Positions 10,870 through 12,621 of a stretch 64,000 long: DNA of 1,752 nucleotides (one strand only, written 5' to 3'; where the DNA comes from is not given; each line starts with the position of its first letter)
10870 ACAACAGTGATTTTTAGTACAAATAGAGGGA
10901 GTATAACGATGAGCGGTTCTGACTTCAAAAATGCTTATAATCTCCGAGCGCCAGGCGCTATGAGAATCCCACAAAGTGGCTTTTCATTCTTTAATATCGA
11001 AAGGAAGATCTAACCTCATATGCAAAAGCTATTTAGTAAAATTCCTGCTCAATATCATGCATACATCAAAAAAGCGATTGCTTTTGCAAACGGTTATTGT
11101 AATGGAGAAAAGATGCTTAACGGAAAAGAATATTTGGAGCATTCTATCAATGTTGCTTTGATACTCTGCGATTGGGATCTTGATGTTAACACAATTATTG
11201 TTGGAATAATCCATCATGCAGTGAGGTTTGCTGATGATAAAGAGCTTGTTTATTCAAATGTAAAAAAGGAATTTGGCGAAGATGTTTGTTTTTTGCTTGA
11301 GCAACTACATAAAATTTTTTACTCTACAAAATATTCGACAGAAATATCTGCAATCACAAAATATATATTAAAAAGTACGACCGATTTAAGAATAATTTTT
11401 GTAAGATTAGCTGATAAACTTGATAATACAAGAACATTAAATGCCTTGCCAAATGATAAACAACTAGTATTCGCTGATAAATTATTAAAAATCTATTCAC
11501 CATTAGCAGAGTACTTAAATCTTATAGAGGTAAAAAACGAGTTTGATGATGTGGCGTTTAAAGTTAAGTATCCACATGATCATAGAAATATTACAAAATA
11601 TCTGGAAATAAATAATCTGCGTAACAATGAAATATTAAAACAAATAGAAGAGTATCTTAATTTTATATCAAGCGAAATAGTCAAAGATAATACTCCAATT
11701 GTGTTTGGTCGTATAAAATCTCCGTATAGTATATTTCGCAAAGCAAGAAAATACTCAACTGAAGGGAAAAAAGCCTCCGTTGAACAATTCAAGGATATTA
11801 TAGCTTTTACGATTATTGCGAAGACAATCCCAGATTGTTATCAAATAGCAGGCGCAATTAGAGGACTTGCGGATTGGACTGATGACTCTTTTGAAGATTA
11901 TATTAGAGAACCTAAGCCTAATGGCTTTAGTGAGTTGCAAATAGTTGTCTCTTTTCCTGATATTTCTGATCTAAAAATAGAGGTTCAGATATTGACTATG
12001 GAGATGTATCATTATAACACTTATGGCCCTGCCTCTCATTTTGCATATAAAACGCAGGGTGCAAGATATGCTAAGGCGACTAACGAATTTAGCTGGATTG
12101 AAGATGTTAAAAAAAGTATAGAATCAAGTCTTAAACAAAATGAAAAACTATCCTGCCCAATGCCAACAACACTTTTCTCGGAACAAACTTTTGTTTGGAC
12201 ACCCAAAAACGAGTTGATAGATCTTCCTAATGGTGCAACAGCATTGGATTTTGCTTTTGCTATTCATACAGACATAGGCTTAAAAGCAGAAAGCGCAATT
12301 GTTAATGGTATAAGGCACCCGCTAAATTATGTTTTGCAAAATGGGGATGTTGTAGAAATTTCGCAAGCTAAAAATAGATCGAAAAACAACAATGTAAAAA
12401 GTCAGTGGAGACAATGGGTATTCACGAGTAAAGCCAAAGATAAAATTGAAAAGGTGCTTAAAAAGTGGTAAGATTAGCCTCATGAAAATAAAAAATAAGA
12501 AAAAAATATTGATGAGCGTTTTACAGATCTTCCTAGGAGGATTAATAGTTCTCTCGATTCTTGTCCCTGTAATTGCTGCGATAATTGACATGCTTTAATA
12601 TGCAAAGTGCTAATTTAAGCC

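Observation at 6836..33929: Split T4SS-like or pilus-like cell-surface locus: multicopy pilins, VirB6-like duplicates and a suite of wall hydrolases, with VirB4 encoded ~30 kb away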

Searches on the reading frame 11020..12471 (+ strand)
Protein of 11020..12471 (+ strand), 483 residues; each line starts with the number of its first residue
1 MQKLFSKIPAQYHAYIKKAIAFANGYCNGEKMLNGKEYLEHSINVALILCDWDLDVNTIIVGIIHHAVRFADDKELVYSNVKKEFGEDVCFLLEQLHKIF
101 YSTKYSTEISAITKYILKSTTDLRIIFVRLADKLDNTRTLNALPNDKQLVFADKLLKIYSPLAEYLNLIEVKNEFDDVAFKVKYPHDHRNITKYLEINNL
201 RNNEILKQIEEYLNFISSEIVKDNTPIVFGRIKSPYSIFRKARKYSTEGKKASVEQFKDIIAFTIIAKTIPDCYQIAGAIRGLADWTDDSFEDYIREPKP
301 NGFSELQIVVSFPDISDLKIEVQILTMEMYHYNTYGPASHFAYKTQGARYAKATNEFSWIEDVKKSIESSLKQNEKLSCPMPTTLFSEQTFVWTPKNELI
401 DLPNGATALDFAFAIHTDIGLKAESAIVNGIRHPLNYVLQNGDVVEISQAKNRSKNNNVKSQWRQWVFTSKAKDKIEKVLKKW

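Call 92: search_protein_families(library=pfam, max_evalue=0.001, proteins=[window:11020-12471:+])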
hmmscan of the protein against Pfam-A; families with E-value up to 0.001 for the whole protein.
window:11020-12471:+ (483 aa): 3 families
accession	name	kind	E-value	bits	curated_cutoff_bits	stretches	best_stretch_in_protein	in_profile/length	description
PF04607.23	RelA_SpoT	-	8.9e-24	84.4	27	1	230-347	1-112/113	Region found in RelA / SpoT proteins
PF13328.12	HD_4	-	2.3e-22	79.8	27.2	1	19-166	1-153/156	HD domain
PF02824.27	TGS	-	1.6e-17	63.7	22.2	1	391-447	2-58/60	TGS domain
